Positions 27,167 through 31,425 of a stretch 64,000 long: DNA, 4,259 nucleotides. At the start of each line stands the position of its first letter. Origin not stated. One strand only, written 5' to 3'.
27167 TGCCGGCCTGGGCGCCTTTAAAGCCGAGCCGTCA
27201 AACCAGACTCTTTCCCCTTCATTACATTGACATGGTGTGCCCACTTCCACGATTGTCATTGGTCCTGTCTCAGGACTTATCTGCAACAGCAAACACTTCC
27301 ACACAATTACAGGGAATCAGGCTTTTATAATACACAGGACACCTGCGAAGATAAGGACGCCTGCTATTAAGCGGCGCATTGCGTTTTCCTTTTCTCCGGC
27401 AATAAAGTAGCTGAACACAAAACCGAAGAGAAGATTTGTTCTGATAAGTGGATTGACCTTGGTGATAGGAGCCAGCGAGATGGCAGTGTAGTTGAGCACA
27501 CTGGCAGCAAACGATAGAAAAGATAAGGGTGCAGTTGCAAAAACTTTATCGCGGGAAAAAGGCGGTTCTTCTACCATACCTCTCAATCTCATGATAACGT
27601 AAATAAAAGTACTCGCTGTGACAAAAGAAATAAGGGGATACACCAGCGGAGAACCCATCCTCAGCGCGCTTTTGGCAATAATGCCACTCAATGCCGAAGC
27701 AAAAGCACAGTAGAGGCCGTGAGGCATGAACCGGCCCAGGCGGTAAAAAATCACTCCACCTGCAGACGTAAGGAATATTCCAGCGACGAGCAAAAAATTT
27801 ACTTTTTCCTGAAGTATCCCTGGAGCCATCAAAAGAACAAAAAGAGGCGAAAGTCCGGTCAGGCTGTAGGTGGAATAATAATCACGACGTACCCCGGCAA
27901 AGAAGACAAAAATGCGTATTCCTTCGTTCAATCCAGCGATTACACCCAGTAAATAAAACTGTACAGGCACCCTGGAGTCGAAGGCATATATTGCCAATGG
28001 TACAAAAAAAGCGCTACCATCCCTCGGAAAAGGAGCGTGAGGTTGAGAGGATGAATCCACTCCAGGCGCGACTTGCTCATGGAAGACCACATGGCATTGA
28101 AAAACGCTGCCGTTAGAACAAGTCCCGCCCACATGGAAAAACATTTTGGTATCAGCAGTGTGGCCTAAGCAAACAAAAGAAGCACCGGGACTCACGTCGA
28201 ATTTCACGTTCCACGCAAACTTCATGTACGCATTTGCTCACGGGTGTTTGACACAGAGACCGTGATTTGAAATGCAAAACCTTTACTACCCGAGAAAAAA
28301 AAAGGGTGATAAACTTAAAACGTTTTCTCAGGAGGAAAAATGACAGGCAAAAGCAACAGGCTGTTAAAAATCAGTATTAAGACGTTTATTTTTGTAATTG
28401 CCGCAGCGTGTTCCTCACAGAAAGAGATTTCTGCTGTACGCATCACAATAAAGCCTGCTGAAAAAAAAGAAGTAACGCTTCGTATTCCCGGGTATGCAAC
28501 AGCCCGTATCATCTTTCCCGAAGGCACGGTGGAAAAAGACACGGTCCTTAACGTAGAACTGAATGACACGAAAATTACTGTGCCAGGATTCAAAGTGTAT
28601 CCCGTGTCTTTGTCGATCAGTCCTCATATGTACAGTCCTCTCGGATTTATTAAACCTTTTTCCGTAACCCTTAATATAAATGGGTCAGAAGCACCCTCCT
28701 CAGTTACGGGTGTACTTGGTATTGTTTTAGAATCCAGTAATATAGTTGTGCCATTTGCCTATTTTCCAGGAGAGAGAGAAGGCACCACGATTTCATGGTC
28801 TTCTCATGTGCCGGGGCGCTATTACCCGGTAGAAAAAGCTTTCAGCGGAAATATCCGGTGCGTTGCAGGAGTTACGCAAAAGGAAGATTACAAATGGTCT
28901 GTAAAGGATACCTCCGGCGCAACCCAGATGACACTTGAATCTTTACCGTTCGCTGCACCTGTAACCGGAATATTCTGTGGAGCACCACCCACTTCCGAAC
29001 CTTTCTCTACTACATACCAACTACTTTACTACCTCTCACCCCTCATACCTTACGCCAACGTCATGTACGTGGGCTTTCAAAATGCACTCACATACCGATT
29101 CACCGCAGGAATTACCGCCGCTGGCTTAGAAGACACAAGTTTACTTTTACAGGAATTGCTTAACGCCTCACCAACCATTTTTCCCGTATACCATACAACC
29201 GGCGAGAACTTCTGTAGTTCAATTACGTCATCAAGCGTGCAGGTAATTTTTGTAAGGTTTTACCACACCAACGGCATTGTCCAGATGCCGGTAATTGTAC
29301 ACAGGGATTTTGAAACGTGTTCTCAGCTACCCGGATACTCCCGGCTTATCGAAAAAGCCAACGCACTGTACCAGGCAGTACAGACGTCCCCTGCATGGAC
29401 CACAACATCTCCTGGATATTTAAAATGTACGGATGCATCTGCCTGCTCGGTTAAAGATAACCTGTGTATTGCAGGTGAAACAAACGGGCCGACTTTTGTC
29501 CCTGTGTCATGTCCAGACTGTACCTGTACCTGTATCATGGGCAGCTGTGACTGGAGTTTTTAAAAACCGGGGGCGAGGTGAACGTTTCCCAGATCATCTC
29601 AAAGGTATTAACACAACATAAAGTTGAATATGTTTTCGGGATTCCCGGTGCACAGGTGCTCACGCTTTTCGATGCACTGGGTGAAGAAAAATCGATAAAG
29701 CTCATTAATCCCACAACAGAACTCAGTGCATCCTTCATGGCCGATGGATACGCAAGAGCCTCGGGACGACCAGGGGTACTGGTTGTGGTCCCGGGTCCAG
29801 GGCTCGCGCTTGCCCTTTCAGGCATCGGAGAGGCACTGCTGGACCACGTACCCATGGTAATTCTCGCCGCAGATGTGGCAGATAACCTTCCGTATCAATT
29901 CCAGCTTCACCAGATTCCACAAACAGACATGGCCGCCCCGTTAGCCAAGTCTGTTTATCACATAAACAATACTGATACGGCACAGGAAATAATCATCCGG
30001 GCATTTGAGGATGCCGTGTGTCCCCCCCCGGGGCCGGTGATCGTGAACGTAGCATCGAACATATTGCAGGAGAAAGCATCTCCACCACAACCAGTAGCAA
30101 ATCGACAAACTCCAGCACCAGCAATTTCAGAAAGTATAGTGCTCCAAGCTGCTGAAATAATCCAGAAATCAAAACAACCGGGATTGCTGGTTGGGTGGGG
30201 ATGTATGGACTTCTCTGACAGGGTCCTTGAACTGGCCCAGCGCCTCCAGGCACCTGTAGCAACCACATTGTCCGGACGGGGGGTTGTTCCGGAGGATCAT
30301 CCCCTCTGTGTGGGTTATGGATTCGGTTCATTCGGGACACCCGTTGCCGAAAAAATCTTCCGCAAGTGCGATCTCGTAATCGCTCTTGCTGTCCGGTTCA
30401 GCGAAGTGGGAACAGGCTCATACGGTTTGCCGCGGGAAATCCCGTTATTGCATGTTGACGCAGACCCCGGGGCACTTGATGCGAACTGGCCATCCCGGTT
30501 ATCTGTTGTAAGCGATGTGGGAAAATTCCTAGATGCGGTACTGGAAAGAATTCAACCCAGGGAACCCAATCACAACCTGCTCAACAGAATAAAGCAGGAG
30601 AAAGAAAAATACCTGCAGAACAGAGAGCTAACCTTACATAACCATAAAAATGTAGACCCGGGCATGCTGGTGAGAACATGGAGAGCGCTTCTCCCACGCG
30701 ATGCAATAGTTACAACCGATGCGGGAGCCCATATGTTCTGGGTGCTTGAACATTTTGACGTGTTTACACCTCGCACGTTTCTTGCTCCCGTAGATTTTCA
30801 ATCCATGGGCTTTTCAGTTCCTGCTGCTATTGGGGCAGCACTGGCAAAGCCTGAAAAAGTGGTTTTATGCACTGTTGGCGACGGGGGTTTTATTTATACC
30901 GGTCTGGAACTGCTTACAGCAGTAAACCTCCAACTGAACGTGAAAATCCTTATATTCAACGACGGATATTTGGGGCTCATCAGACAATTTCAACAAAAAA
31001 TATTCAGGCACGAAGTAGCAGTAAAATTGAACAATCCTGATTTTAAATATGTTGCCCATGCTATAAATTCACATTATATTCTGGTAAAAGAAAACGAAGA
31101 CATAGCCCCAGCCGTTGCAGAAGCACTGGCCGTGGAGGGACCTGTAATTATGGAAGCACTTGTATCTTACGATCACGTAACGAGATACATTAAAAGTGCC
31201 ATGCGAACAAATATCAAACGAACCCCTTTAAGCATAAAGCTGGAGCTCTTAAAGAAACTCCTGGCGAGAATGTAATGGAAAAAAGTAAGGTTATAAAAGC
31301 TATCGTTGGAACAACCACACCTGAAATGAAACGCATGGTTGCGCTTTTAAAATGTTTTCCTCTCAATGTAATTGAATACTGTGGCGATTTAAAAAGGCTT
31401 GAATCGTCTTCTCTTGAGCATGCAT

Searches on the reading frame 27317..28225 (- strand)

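Call 57: search_protein_families(library=pfam, proteins=[window:27317-28225:-], max_evalue=0.00001)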
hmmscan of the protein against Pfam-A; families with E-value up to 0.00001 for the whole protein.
window:27317-28225:- (302 aa): 1 family
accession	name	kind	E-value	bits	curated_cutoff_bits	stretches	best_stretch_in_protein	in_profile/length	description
PF00892.27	EamA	-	8.1e-12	46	28.2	1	171-300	8-134/135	EamA-like transporter family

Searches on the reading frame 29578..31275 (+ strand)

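Call 57: search_protein_families(library=pfam, proteins=[window:29578-31275:+], max_evalue=0.00001)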
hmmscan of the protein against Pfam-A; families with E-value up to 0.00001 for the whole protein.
window:29578-31275:+ (565 aa): 3 families
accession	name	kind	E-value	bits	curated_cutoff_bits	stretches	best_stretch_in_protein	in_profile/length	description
PF02775.26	TPP_enzyme_C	-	9.5e-35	120.1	21.9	1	381-526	1-150/151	Thiamine pyrophosphate enzyme, C-terminal TPP binding domain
PF00205.28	TPP_enzyme_M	-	7e-32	110.4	30.4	1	190-320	3-136/137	Thiamine pyrophosphate enzyme, central domain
PF02776.23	TPP_enzyme_N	-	1.9e-31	108.7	26.8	1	1-103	1-103/119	Thiamine pyrophosphate enzyme, N-terminal TPP binding domain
